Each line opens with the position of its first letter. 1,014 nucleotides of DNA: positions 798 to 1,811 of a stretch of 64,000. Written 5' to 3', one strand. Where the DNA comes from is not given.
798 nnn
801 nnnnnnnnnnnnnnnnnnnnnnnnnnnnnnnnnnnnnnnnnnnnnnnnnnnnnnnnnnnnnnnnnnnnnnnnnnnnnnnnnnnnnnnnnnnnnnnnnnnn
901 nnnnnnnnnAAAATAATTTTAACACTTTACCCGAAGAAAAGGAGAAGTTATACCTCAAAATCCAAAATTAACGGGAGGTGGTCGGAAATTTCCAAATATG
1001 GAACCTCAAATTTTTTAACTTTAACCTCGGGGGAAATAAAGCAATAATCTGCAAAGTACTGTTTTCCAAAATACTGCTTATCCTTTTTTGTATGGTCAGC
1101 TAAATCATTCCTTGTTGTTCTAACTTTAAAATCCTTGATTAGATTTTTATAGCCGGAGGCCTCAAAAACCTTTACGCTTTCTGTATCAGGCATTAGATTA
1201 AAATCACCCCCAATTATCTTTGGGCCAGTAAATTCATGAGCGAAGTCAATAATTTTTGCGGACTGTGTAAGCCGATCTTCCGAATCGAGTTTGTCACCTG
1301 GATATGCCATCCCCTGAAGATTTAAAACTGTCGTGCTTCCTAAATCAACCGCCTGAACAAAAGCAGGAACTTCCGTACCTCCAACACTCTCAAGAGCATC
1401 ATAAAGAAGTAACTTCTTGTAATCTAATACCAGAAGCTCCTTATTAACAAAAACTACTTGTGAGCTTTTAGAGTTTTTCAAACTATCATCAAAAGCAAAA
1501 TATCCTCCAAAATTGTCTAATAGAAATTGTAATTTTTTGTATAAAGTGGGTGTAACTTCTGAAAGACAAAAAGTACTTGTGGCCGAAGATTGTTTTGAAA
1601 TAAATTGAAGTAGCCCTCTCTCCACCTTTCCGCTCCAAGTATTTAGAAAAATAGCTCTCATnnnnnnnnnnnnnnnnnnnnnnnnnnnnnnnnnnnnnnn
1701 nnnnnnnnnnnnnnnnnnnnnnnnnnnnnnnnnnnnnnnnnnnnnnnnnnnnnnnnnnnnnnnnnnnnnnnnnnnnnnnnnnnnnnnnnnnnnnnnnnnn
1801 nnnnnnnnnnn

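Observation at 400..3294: Cluster of four Nudix hydrolase paralogs plus an EEP nuclease/phosphatase interleaved with tRNA genes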

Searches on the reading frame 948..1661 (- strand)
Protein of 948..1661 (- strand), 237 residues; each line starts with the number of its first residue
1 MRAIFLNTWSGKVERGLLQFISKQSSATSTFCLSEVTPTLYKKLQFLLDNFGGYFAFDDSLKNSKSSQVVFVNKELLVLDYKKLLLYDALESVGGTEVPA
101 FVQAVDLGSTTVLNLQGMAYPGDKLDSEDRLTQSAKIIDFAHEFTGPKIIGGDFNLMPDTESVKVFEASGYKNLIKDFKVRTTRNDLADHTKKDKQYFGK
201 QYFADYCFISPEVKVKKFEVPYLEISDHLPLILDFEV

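Call 4: search_protein_families(library=pfam, proteins=[window:948-1661:-], max_evalue=0.1)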
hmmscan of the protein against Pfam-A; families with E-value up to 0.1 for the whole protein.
window:948-1661:- (237 aa): 1 family
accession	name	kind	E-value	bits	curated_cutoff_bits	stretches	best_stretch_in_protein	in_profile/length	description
PF03372.29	Exo_endo_phos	-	5.3e-06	26.8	24.5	1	30-228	33-225/225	Endonuclease/Exonuclease/phosphatase family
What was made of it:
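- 948..1661 (-): EEP: endonuclease/exonuclease/phosphatase-fold protein, 237 aa, with catalytic residues intact. Pfam PF03372 26.8 bits (call 4).
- Checked: Exo_endo_phos is above its cutoff for 948-1661 (26.8 against 24.5) (call 4).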

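Call 5: search_protein_families(library=ncbifam, proteins=[window:948-1661:-], max_evalue=0.1)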
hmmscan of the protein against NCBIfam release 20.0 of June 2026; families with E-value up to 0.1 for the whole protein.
window:948-1661:- (237 aa): 4 families
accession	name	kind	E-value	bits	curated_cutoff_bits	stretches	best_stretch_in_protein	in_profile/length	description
NF003842.0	PRK05421.1-4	equivalog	0.0011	18.4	144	1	135-237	166-257/259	endonuclease/exonuclease/phosphatase family protein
NF003840.0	PRK05421.1-2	equivalog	0.0045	16.1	163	1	128-237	183-280/282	endonuclease/exonuclease/phosphatase family protein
NF003841.0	PRK05421.1-3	equivalog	0.0093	15.4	223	1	136-236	172-259/261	endonuclease/exonuclease/phosphatase family protein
NF033681.1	ExeM_NucH_DNase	subfamily_domain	0.043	12.7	300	1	128-181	414-471/546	ExeM/NucH family extracellular endonuclease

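Call 15: search_solved_structures(query=window:948-1661:-, max_evalue=0.1)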
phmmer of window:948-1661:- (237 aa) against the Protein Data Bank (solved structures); distinct sequences matched with E-value up to 0.1: 1.
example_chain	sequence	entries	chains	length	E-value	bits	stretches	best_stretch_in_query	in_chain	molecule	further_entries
3g6s_A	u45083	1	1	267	0.0032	20.2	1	122-236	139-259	Putative endonuclease/exonuclease/phosphatase family protein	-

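Call 36: find_homologous_proteins(query=window:948-1661:-)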
Query window:948-1661:- (237 aa): 862 proteins with E <= 0.001 among 1246 candidates; the best 120 are listed.
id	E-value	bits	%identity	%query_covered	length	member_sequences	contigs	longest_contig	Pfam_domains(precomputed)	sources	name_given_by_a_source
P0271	1.0e-152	524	100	100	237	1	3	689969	PF03372.30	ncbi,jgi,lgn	jgi:hypothetical protein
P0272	7.2e-103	361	68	100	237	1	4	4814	PF03372.30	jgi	jgi:hypothetical protein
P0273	6.3e-89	315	63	95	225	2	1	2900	PF03372.30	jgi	-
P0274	3.7e-86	306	60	100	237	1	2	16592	PF03372.30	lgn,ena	-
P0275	1.6e-84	301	61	95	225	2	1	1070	PF03372.30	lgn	-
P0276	2.6e-65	238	52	100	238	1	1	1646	PF03372.30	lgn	-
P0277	3.5e-65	238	48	99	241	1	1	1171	-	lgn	-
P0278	1.2e-63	233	50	100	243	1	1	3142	PF03372.30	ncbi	ncbi:MAG: endonuclease/exonuclease/phosphatase family protein [Microgenomates group bacterium]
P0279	7.9e-62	227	50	100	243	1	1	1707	PF03372.30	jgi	jgi:endonuclease/exonuclease/phosphatase family metal-dependent hydrolase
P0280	4.8e-60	221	46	100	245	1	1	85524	PF03372.30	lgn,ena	-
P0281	1.5e-59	219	48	100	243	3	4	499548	PF03372.30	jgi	jgi:endonuclease/exonuclease/phosphatase family metal-dependent hydrolase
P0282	4.7e-59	218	48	100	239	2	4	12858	PF03372.30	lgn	-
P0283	5.1e-59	218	49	100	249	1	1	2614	PF03372.30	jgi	jgi:hypothetical protein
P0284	1.4e-58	216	45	100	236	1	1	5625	PF03372.30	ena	-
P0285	1.8e-58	216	48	100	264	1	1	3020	PF03372.30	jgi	jgi:hypothetical protein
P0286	3.4e-58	215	47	100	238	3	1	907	PF03372.30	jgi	jgi:endonuclease/exonuclease/phosphatase (EEP) superfamily protein YafD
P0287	3.5e-58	215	46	100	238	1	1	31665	PF03372.30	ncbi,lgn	-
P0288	4.0e-58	215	48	100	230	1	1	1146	PF03372.30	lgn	-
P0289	1.6e-57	213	47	100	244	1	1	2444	PF03372.30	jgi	-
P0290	4.1e-57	211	48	100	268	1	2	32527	PF03372.30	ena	-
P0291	7.7e-57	210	47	100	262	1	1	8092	PF03372.30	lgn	-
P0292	9.6e-57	210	48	100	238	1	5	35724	PF03372.30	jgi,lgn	jgi:hypothetical protein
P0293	1.2e-56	210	48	100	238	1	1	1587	PF03372.30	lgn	-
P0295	2.3e-56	209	46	100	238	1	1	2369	PF03372.30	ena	-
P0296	3.9e-56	208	45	100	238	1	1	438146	PF03372.30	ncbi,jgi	jgi:endonuclease/exonuclease/phosphatase (EEP) superfamily protein YafD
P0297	4.0e-56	208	48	100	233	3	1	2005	PF03372.30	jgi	jgi:hypothetical protein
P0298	4.3e-56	208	50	100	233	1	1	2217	PF03372.30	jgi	jgi:hypothetical protein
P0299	4.5e-56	208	48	100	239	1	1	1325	PF03372.30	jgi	-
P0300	4.6e-56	208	46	100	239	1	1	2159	PF03372.30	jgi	jgi:hypothetical protein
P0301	1.0e-55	207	46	100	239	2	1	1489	PF03372.30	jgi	-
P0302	1.7e-55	206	47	100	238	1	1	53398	PF03372.30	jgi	jgi:hypothetical protein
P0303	1.7e-55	206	46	100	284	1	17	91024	PF03372.30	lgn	-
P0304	1.7e-55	206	48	100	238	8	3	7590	PF03372.30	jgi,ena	-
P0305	2.2e-55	206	46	100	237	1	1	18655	PF03372.30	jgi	-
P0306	2.4e-55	206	49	100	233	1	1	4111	PF03372.30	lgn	-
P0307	2.6e-55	205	45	100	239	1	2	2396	PF03372.30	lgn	-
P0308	2.8e-55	205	47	100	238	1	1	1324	PF03372.30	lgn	-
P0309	3.2e-55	205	48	100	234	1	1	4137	PF03372.30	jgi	jgi:endonuclease/exonuclease/phosphatase family metal-dependent hydrolase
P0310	3.7e-55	205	50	100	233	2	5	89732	PF03372.30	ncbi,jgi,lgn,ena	-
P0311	4.2e-55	205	45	100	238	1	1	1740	PF03372.30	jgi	jgi:hypothetical protein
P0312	4.6e-55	205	47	100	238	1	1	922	PF03372.30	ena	-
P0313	5.1e-55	204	43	100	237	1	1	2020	PF03372.30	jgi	jgi:hypothetical protein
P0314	5.5e-55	204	47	100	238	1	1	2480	PF03372.30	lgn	-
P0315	6.7e-55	204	46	100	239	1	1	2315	PF03372.30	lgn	-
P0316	7.0e-55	204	45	100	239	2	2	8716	PF03372.30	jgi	jgi:endonuclease/exonuclease/phosphatase family metal-dependent hydrolase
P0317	7.4e-55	204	47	99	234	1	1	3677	PF03372.30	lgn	-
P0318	7.9e-55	204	46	100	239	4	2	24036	PF03372.30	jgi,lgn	-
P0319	1.3e-54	203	45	100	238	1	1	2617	PF03372.30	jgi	-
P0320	1.3e-54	203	46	99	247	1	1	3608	PF03372.30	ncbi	-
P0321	2.6e-54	202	46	100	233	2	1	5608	PF03372.30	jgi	jgi:hypothetical protein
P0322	2.6e-54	202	47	99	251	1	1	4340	PF03372.30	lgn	-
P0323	2.7e-54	202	45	100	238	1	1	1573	PF03372.30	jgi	jgi:hypothetical protein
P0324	2.8e-54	202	43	100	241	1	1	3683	PF03372.30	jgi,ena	-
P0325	2.8e-54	202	46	100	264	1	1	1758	PF03372.30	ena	-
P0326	3.0e-54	202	47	100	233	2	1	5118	PF03372.30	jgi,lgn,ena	-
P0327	3.2e-54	202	45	100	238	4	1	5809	PF03372.30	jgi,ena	-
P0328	3.4e-54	202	48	100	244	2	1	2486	PF03372.30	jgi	-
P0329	3.5e-54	202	47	100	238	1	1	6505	PF03372.30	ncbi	-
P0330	3.7e-54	202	47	100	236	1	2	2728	PF03372.30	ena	-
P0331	3.9e-54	202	46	100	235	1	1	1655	PF03372.30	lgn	-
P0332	4.1e-54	202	45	100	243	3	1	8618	PF03372.30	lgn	-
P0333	4.4e-54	201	45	100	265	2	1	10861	PF03372.30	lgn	-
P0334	4.6e-54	201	46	100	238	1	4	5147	PF03372.30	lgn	-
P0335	4.7e-54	201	45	100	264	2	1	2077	PF03372.30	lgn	-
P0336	4.7e-54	201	47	100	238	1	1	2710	PF03372.30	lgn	-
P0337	4.8e-54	201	46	100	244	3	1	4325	PF03372.30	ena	-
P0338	5.8e-54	201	48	100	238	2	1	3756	PF03372.30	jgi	-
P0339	6.1e-54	201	45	100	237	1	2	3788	PF03372.30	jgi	jgi:hypothetical protein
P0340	8.6e-54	200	46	100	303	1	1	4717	PF03372.30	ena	-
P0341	9.3e-54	200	42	100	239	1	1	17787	PF03372.30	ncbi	-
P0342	1.6e-53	200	44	100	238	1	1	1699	PF03372.30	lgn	-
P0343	1.9e-53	199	46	100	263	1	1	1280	PF03372.30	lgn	-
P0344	2.0e-53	199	43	100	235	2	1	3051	PF03372.30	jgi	-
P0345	2.5e-53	199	49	100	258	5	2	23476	PF03372.30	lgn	-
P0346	2.7e-53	199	43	100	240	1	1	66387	PF03372.30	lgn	-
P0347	2.8e-53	199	45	100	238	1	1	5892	PF03372.30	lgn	-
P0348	3.0e-53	199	44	100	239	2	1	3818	PF03372.30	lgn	-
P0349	3.1e-53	199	43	100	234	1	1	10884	PF03372.30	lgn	-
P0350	3.1e-53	199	48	100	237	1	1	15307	PF03372.30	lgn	-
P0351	3.3e-53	199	46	100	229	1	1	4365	PF03372.30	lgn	-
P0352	3.4e-53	198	47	99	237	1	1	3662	PF03372.30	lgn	-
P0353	3.9e-53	198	45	100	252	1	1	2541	PF03372.30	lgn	-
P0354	4.0e-53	198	44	100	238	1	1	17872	PF03372.30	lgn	-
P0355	4.2e-53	198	44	100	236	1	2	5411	PF03372.30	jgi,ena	-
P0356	4.3e-53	198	46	99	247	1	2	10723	PF03372.30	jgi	jgi:exonuclease III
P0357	5.8e-53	198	45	100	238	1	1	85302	PF03372.30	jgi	jgi:hypothetical protein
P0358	6.6e-53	198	45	100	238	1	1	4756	PF03372.30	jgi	jgi:hypothetical protein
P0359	8.5e-53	197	44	100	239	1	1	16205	PF03372.30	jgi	jgi:endonuclease/exonuclease/phosphatase family metal-dependent hydrolase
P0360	1.1e-52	197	47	100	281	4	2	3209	PF03372.30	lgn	-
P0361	1.2e-52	197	46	100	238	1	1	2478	PF03372.30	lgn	-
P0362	1.4e-52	196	45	100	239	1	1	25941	PF03372.30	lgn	-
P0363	1.5e-52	196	46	100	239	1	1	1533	PF03372.30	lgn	-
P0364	1.6e-52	196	48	100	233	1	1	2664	PF03372.30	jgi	-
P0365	1.7e-52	196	44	100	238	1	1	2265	PF03372.30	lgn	-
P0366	1.8e-52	196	46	100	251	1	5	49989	PF03372.30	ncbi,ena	-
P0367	1.8e-52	196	45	98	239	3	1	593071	PF03372.30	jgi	-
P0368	1.9e-52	196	47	100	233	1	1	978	PF03372.30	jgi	jgi:endonuclease/exonuclease/phosphatase (EEP) superfamily protein YafD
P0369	2.1e-52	196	45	100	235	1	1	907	PF03372.30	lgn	-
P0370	2.2e-52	196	43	100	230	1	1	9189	PF03372.30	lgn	-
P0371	2.2e-52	196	46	100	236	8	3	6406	PF03372.30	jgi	-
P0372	2.5e-52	196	43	100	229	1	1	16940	PF03372.30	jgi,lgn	jgi:hypothetical protein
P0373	2.7e-52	196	45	100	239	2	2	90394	PF03372.30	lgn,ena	-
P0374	3.0e-52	195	46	100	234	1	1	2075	PF03372.30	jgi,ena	-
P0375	3.0e-52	195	46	99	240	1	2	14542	PF03372.30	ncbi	-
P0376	4.0e-52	195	44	100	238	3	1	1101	PF03372.30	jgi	-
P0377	5.2e-52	195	46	100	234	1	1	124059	PF03372.30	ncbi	-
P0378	6.4e-52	194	47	100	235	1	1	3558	PF03372.30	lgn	-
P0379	6.9e-52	194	47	100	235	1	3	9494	PF03372.30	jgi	jgi:hypothetical protein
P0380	7.8e-52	194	44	100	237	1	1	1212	PF03372.30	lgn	-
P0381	7.9e-52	194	46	100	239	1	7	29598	PF03372.30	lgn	-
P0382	8.7e-52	194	45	100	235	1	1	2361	PF03372.30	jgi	jgi:hypothetical protein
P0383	8.9e-52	194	45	100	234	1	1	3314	PF03372.30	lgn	-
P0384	8.9e-52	194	44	100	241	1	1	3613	PF03372.30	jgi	jgi:hypothetical protein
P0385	1.1e-51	194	44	100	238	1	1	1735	PF03372.30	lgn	-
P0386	1.1e-51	194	45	100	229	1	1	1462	PF03372.30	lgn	-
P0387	1.2e-51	193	47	100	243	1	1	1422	PF03372.30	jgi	-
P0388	1.2e-51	193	44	99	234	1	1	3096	PF03372.30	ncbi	-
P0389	1.3e-51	193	47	100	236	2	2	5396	PF03372.30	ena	-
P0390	1.4e-51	193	44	100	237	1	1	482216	PF03372.30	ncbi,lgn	-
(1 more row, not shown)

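Call 46: predict_structure(alignment_id=A3)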
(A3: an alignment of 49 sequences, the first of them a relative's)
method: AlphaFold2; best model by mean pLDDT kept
length: 237 residues; sequences in the alignment: 49
mean_pLDDT: 93.8   pTM: 0.92
mean pLDDT of the five models: 93.8, 93.7, 92.1, 91.4, 90.5
residues with pLDDT >= 90: 194; 70-90: 35; 50-70: 8; < 50: 0
segments of 3 or more residues with pLDDT < 50: none
pLDDT, mean of each block of 10 residues (from residue 1): 98 97 98 97 98 93 87 98 91 76 97 94 89 97 98 95 98 98 91 73 96 98 97 98
secondary structure, 60 per line:
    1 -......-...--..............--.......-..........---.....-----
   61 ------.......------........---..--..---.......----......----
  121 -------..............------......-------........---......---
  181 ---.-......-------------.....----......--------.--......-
elements in order: E2-7 H14-27 E30-36 H38-47 E51-55 E67-73 E80-87 E100-106 E111-116 H128-141 E148-153 H161-168 H174-177 H186-191 E205-209 E214-219 E231-236
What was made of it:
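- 948..1661 (-): The AF2 model has pLDDT 93.8 (call 46).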

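Call 48: fold_search(model_id=the predicted structure, library=pdb)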
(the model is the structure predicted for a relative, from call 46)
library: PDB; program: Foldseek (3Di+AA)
matches with E <= 10: 1161; with E <= 0.001: 268
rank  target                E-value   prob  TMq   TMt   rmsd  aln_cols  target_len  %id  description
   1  3g6s                  8.8e-15  1.00  0.75  0.69   5.2       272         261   21  Crystal structure of the endonuclease/exonuclease/phosphatase (BVU_0621) from Bacteroides vulgatus. Northeast Structural (released 2009-02-17)
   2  3mpr_C                1.1e-13  1.00  0.71  0.61   5.8       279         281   14  Crystal Structure of endonuclease/exonuclease/phosphatase family protein from Bacteroides thetaiotaomicron, Northeast  (released 2010-05-26)
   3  3mpr_B                1.3e-13  1.00  0.72  0.63   5.5       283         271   15  Crystal Structure of endonuclease/exonuclease/phosphatase family protein from Bacteroides thetaiotaomicron, Northeast  (released 2010-05-26)
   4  5j3p_A                1.6e-13  1.00  0.70  0.68   4.7       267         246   12  Crystal structure of the catalytic domain of human tyrosyl DNA phosphodiesterase 2 (released 2016-05-04)
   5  4c1r_A                2.0e-13  1.00  0.73  0.65   5.5       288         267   16  Bacteroides thetaiotaomicron VPI-5482 mannosyl-6-phosphatase Bt3783 (released 2013-11-13)
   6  3mpr_D                2.2e-13  1.00  0.72  0.63   5.5       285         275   15  Crystal Structure of endonuclease/exonuclease/phosphatase family protein from Bacteroides thetaiotaomicron, Northeast  (released 2010-05-26)
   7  3l1w_A                3.6e-13  1.00  0.71  0.67   5.1       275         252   16  The crystal structure of a functionally unknown conserved protein from Enterococcus faecalis V583 (released 2010-01-12)
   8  4gyz_A                6.3e-13  1.00  0.70  0.68   4.7       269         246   13  Mus Musculus Tdp2 Bound to dAMP and Mg2+ (released 2012-10-31)
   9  5ino_A                6.3e-13  1.00  0.70  0.66   4.9       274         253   13  Human Tdp2 reaction product (5'-phosphorylated DNA)-Mg2+ complex (released 2016-04-27)
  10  6bt2_B                8.7e-13  1.00  0.69  0.61   5.4       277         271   18  Structure of the human Nocturnin catalytic domain with bound sulfate anion (released 2018-05-16)
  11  5j3p_B                9.3e-13  1.00  0.72  0.74   3.7       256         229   12  Crystal structure of the catalytic domain of human tyrosyl DNA phosphodiesterase 2 (released 2016-05-04)
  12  4fva_B                9.9e-13  1.00  0.61  0.58   5.9       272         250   18  Crystal structure of truncated Caenorhabditis elegans TDP2 (released 2012-10-31)
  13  4fva_D                1.0e-12  1.00  0.60  0.58   5.8       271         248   17  Crystal structure of truncated Caenorhabditis elegans TDP2 (released 2012-10-31)
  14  4f1h_A                1.1e-12  1.00  0.71  0.67   4.7       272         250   15  Crystal structure of TDP2 from Danio rerio complexed with a single strand DNA (released 2012-10-31)
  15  6mal                  1.2e-12  1.00  0.70  0.56   5.3       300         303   17  Structure of human Nocturnin C-terminal domain (released 2018-09-05)
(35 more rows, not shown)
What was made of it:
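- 948..1661 (-): Foldseek best matches are 3G6S, 3MPR, Bt3783, TDP2 and Nocturnin, with TM about 0.7 (call 48).
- On EEP superfamily (PF03372): 26.8 bits against 24.5 (call 4). pLDDT 93.8 with Foldseek E of 1e-13 to 1e-15 to EEP structures (calls 46, 48).
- The structural neighbours of EEP include the CNOT6L deadenylase, ANGEL2 2',3'-cyclic phosphatase, TDP2 and Crc (call 48). The EEP neighbours equally include sugar and NADP(H) phosphatases (call 48).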

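Call 64: search_protein_families(library=padloc, proteins=[window:948-1661:-], max_evalue=0.01)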
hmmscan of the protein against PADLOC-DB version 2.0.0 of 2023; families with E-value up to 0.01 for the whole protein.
window:948-1661:- (237 aa): 0 families

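Call 65: search_protein_families(library=phrogs, proteins=[window:948-1661:-], max_evalue=0.001)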
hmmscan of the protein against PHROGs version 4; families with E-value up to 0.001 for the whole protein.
window:948-1661:- (237 aa): 0 families
